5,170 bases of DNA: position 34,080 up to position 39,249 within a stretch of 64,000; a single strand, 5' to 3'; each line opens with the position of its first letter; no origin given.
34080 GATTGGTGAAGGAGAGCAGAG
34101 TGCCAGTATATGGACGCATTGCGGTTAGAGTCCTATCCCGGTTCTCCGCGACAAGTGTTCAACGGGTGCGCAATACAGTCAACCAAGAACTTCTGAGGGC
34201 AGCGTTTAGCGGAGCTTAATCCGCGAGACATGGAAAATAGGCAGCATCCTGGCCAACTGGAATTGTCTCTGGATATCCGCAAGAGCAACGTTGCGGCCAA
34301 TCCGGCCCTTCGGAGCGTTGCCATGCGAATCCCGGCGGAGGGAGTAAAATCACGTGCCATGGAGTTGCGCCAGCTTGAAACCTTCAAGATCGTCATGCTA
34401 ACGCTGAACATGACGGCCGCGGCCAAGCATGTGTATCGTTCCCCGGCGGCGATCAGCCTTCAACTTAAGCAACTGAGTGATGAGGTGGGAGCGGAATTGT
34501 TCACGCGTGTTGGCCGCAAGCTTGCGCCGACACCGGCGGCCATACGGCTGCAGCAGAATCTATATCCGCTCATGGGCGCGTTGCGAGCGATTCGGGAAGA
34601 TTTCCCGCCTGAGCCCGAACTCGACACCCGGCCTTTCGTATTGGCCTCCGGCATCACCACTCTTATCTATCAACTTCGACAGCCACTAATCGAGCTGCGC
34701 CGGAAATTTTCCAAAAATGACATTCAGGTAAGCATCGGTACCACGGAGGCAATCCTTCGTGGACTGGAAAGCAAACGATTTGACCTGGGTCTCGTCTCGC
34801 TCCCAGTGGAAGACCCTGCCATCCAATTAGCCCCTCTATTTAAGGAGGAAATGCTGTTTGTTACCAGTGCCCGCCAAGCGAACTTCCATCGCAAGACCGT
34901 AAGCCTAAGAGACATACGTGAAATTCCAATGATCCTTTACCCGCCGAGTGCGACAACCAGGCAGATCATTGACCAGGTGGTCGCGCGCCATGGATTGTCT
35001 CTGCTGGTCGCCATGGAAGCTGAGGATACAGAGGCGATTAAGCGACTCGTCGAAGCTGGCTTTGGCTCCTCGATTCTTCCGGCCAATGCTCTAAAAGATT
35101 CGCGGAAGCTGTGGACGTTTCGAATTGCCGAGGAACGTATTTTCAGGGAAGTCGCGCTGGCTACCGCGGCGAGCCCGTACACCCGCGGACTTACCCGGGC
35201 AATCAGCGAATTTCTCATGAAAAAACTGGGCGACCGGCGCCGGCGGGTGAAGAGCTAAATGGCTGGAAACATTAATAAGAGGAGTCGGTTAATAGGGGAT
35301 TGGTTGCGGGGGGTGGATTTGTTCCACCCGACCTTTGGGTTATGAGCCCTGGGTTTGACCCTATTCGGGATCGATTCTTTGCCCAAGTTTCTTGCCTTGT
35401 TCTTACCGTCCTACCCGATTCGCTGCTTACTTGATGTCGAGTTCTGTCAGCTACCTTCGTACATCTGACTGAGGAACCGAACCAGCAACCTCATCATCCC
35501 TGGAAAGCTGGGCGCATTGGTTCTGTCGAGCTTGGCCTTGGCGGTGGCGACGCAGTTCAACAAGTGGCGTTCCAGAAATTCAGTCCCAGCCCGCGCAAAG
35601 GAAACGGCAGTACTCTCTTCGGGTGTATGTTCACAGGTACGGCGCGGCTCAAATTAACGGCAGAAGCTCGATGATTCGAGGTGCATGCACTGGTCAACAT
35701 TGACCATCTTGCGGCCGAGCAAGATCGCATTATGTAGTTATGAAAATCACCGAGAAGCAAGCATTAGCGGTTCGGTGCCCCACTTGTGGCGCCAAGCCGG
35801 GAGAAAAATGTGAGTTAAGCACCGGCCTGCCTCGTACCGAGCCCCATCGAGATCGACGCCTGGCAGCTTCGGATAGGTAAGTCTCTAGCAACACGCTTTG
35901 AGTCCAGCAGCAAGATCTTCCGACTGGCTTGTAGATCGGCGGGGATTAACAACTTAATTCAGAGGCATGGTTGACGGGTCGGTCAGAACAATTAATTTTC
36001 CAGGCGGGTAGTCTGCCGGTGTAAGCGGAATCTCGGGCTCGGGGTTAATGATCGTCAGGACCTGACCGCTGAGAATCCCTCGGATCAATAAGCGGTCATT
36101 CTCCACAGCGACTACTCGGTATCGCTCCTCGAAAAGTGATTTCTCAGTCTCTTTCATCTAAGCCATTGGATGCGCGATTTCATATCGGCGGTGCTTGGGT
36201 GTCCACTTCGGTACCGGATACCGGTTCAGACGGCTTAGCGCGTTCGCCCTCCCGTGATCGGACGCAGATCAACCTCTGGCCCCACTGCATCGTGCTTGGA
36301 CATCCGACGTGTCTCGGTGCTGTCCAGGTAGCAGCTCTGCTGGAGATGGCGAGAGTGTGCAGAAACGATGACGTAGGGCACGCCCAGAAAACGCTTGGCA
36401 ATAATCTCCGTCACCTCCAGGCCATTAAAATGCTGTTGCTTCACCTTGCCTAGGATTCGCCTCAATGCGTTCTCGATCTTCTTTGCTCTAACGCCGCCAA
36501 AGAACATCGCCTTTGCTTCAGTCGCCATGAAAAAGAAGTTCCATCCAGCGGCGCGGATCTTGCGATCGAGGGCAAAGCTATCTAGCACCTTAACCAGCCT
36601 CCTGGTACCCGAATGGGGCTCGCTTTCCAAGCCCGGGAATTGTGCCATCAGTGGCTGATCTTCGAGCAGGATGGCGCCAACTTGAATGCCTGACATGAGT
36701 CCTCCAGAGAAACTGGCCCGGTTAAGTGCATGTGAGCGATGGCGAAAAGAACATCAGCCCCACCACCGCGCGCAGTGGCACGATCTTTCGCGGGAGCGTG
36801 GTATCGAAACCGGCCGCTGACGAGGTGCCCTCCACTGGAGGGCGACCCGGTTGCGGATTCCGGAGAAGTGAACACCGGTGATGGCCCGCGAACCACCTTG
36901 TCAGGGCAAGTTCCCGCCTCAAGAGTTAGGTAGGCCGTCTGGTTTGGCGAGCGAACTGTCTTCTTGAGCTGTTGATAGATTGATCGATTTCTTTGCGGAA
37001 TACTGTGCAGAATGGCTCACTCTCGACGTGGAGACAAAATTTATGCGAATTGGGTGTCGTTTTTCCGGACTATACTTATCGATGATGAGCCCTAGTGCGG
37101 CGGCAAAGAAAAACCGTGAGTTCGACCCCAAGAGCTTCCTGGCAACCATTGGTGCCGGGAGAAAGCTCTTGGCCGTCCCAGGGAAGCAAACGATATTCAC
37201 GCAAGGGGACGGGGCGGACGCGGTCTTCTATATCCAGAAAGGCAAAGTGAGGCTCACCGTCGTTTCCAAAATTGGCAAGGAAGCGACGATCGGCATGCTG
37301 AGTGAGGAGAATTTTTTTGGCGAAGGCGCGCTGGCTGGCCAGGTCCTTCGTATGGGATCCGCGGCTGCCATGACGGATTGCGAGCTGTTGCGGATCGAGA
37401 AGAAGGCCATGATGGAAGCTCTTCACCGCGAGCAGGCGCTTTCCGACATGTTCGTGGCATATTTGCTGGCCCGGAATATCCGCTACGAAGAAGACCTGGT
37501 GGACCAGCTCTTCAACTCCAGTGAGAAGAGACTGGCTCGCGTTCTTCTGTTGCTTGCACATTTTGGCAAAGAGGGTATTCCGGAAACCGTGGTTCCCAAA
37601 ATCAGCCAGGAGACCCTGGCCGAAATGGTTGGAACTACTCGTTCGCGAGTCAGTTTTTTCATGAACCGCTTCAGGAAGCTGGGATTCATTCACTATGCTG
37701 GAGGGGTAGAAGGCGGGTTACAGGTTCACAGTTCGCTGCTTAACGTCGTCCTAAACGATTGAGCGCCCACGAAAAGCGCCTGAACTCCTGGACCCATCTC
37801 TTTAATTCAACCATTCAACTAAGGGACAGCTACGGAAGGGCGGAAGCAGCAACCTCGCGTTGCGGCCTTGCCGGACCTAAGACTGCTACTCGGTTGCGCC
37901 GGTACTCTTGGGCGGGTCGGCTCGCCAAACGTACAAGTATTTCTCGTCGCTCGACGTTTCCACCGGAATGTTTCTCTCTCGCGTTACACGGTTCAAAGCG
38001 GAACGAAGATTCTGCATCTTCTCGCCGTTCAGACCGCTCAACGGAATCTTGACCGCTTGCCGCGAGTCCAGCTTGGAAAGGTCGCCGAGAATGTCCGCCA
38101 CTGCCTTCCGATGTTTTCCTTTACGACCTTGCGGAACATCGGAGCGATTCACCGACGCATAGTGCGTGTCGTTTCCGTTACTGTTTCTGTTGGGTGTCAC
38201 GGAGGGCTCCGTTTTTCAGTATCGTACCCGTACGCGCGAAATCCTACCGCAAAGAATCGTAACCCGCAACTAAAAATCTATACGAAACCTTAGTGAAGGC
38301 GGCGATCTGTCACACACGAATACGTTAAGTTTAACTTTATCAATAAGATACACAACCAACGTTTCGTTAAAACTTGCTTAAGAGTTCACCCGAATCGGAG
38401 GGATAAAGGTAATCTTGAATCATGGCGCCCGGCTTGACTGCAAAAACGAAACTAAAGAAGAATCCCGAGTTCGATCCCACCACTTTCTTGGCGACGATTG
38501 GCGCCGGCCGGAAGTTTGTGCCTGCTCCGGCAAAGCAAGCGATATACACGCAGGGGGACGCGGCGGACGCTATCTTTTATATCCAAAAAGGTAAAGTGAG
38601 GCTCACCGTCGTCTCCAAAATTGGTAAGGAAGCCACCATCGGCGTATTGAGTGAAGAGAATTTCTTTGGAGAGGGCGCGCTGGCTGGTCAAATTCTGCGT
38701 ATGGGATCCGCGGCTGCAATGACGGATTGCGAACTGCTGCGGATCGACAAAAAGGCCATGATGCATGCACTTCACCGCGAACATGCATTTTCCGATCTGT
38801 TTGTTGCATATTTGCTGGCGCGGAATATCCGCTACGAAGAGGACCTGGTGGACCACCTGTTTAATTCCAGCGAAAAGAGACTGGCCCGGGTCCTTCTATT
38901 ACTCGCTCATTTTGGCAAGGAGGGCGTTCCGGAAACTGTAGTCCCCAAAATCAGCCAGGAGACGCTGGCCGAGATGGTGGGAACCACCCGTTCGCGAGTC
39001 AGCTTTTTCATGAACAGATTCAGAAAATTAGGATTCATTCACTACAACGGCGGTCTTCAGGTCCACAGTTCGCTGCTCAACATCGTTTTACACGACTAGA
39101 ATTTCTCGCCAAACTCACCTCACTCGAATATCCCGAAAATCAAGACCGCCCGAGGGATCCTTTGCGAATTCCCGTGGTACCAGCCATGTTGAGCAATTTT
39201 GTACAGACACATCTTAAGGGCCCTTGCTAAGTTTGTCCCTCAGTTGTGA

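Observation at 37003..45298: Five copies of an 18-19 nt quasi-palindrome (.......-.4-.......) in promoter regions of the Crp/Fnr-rich region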

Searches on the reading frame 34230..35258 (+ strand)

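Call 12: search_protein_families(library=pfam, proteins=[window:34230-35258:+], max_evalue=0.01)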
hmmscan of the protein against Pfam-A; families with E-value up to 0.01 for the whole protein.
window:34230-35258:+ (342 aa): 2 families
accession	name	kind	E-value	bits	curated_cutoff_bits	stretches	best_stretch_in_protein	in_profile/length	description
PF03466.25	LysR_substrate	-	3.5e-32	111.9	28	1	143-331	15-206/209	LysR substrate binding domain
PF00126.33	HTH_1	-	3e-15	56.4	26.6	1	46-104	1-59/60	Bacterial regulatory helix-turn-helix protein, lysR family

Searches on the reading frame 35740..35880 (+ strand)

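Call 69: search_protein_families(library=pfam, proteins=[window:35740-35880:+], max_evalue=0.01)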
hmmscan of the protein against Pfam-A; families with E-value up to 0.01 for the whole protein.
window:35740-35880:+ (46 aa): 1 family
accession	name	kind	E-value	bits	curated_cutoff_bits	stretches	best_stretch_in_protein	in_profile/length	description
PF24623.2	Phage_zn_bind_8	-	2.6e-11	43.5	24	1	7-43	8-45/57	Putative DNA-binding phage zinc finger domain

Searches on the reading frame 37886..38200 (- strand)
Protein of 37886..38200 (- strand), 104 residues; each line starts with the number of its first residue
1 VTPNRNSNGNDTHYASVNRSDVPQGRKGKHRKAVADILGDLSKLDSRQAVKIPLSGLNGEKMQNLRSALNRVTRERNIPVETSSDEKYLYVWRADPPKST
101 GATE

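Call 69: search_protein_families(library=pfam, proteins=[window:37886-38200:-], max_evalue=0.01)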
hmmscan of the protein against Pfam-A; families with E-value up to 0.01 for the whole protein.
window:37886-38200:- (104 aa): 0 families

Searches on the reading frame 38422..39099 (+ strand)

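Call 6: search_protein_families(library=pfam, proteins=[window:38422-39099:+], max_evalue=0.01)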
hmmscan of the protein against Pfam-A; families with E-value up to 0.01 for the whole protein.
window:38422-39099:+ (225 aa): 3 families
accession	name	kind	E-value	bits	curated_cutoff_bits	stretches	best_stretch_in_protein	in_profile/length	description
PF00027.35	cNMP_binding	-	2.2e-18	66.4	27.5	1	35-118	4-87/89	Cyclic nucleotide-binding domain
PF13545.12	HTH_Crp_2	-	2.5e-11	43.8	27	1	152-214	1-61/70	Crp-like helix-turn-helix domain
PF13412.12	HTH_24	-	0.002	18.1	21.9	1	175-206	16-47/48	Winged helix-turn-helix DNA-binding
